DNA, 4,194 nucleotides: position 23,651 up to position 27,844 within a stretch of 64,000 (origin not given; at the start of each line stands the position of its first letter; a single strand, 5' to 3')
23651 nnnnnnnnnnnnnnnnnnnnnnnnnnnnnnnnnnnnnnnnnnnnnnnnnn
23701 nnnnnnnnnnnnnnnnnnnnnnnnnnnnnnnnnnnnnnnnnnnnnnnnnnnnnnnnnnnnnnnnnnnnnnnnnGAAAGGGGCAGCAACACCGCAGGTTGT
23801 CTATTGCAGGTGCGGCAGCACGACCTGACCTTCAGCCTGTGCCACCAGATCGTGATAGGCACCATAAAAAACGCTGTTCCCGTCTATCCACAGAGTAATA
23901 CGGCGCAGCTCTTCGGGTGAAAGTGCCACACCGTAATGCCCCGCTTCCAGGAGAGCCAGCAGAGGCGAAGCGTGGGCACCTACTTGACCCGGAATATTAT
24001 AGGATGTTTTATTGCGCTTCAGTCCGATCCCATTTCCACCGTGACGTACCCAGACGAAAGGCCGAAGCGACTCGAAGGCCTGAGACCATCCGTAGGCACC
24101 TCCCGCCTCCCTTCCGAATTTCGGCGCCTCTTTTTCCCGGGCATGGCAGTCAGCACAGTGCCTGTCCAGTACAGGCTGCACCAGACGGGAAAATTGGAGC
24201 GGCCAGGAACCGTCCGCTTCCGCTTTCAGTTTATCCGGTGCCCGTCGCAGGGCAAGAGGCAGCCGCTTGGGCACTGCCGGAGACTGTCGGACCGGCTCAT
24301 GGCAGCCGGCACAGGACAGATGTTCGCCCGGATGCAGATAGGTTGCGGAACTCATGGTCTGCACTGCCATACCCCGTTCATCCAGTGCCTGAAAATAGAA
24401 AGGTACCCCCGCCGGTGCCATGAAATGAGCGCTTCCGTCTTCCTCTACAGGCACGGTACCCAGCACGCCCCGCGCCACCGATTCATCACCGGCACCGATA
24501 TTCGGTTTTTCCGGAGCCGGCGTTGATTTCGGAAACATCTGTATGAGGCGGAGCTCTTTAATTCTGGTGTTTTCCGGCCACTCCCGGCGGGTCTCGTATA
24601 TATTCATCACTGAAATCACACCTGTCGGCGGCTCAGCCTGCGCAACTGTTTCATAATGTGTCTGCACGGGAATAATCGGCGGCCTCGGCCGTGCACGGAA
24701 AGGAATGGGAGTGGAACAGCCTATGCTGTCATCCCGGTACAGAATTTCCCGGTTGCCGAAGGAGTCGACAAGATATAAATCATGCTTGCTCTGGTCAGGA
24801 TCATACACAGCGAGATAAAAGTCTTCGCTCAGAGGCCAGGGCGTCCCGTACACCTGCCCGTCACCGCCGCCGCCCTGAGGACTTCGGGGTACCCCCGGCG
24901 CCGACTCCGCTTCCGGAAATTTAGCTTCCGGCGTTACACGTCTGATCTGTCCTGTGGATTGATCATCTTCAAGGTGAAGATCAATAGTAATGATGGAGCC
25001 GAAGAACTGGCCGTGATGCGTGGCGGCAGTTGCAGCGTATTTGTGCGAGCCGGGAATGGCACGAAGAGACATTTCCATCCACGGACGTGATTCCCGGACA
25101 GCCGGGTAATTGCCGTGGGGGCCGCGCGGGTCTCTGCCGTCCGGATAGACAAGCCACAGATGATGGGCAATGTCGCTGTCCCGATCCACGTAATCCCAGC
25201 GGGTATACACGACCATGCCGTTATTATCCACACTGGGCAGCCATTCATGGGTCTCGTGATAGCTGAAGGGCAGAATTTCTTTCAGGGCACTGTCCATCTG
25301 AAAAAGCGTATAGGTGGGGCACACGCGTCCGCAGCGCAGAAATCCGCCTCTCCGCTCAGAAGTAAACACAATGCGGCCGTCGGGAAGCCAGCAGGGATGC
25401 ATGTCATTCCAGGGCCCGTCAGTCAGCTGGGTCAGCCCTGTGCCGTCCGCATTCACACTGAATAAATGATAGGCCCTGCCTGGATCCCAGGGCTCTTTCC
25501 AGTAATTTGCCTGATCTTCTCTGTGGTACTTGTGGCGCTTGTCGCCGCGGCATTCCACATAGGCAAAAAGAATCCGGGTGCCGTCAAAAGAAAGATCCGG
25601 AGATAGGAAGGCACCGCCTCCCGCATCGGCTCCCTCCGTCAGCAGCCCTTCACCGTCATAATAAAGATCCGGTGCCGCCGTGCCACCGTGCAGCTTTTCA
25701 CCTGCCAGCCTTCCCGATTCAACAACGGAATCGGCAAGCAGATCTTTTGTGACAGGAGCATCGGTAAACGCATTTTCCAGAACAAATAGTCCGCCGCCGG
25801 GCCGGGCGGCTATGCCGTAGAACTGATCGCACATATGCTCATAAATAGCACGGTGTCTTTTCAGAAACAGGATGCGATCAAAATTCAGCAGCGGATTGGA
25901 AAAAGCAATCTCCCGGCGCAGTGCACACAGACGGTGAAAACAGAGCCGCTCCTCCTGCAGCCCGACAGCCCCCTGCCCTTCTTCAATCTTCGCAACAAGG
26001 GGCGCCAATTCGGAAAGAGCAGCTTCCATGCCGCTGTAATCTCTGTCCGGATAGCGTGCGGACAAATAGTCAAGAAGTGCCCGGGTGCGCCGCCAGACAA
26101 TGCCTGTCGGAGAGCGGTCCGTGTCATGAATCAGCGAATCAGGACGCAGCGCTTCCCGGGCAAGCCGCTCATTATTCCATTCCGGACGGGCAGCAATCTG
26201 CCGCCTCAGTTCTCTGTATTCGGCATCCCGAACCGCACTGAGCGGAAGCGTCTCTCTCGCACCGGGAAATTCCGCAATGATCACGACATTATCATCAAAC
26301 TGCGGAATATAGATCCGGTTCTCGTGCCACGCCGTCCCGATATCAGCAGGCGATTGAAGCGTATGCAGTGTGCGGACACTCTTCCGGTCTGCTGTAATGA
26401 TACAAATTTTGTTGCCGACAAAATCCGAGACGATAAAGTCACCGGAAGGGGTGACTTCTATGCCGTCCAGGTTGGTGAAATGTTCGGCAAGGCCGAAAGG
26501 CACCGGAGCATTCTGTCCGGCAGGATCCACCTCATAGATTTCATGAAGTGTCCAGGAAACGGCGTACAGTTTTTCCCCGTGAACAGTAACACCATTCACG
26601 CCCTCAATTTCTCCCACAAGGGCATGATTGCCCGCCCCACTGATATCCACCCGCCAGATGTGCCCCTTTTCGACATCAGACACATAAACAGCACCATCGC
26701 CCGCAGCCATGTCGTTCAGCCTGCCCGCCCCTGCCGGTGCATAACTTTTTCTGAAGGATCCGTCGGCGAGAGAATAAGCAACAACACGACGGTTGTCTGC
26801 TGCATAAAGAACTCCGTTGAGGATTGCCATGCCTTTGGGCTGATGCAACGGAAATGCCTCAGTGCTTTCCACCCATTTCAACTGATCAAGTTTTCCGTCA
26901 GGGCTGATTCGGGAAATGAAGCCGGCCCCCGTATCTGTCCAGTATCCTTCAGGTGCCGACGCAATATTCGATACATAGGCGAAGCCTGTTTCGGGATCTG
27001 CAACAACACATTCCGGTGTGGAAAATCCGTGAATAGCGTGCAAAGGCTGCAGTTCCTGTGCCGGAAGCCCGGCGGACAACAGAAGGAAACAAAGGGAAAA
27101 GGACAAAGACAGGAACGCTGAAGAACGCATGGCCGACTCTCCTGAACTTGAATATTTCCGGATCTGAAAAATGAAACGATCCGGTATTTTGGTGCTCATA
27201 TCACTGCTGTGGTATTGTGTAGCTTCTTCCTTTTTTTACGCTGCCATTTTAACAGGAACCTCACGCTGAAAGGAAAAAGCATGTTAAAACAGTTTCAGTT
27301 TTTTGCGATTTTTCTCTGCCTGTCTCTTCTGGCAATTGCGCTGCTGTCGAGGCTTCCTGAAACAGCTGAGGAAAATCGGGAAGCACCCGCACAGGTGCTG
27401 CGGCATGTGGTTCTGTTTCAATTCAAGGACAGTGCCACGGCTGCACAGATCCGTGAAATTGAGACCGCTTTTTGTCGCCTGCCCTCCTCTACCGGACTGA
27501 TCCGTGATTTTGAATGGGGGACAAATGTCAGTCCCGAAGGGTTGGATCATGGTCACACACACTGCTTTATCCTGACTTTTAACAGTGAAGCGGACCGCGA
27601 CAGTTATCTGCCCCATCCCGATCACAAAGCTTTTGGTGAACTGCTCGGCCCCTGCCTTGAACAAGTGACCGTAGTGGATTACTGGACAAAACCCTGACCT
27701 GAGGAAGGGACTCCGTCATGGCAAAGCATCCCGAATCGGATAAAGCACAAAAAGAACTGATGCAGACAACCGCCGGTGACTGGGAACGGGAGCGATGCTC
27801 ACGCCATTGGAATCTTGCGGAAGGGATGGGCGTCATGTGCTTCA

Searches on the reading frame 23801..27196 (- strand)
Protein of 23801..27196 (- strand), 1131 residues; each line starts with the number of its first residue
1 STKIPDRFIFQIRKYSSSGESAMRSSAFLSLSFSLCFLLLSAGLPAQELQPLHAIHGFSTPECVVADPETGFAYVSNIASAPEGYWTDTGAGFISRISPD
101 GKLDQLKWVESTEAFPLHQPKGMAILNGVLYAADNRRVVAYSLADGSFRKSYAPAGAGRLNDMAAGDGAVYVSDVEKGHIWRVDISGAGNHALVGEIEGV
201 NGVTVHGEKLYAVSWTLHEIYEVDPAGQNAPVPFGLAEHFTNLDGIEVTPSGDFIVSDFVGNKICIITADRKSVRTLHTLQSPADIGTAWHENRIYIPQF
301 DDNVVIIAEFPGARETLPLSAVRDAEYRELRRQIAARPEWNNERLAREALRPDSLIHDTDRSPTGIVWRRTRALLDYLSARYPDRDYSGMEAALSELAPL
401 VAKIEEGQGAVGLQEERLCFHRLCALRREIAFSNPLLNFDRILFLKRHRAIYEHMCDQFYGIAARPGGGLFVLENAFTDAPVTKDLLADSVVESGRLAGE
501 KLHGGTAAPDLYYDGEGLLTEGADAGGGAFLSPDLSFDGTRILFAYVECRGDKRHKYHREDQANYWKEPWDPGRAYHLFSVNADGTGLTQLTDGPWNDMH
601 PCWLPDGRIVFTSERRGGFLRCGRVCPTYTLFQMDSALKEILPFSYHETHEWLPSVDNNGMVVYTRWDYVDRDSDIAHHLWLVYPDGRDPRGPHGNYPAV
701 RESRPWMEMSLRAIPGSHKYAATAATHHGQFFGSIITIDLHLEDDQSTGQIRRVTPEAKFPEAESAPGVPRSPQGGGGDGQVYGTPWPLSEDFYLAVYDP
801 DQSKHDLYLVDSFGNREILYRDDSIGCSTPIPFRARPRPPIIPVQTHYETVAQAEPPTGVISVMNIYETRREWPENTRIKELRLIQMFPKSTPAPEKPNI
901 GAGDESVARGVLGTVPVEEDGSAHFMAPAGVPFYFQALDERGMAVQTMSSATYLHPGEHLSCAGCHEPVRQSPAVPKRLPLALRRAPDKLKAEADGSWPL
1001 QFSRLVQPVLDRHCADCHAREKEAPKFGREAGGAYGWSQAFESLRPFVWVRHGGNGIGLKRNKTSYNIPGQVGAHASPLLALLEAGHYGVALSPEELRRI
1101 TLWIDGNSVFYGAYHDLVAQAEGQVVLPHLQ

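Call 20: search_protein_families(library=pfam, proteins=[window:23801-27196:-], max_evalue=0.001)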
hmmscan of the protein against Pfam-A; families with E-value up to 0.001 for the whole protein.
window:23801-27196:- (1131 aa): 3 families
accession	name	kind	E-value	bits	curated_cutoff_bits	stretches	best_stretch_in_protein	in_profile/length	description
PF18582.6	HZS_alpha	-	1e-21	77.7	26.6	1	879-967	3-98/98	Hydrazine synthase alpha subunit middle domain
PF07676.18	PD40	-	9.8e-06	25.8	20.9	1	588-619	1-34/38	WD40-like Beta Propeller Repeat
PF01436.27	NHL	-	0.00035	20.9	20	0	245-262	6-22/28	NHL repeat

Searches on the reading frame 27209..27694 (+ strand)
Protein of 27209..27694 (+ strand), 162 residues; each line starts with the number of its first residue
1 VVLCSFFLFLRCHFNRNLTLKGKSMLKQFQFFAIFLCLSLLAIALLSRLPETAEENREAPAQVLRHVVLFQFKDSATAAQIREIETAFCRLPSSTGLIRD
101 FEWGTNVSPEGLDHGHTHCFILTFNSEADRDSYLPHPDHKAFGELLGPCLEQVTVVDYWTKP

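Call 16: search_protein_families(library=pfam, proteins=[window:27209-27694:+], max_evalue=0.00001)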
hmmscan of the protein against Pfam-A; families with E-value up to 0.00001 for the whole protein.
window:27209-27694:+ (162 aa): 1 family
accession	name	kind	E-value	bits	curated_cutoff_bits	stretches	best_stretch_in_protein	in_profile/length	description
PF07876.18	Dabb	-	1.5e-25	90.2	25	1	64-159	1-95/96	Stress responsive A/B Barrel Domain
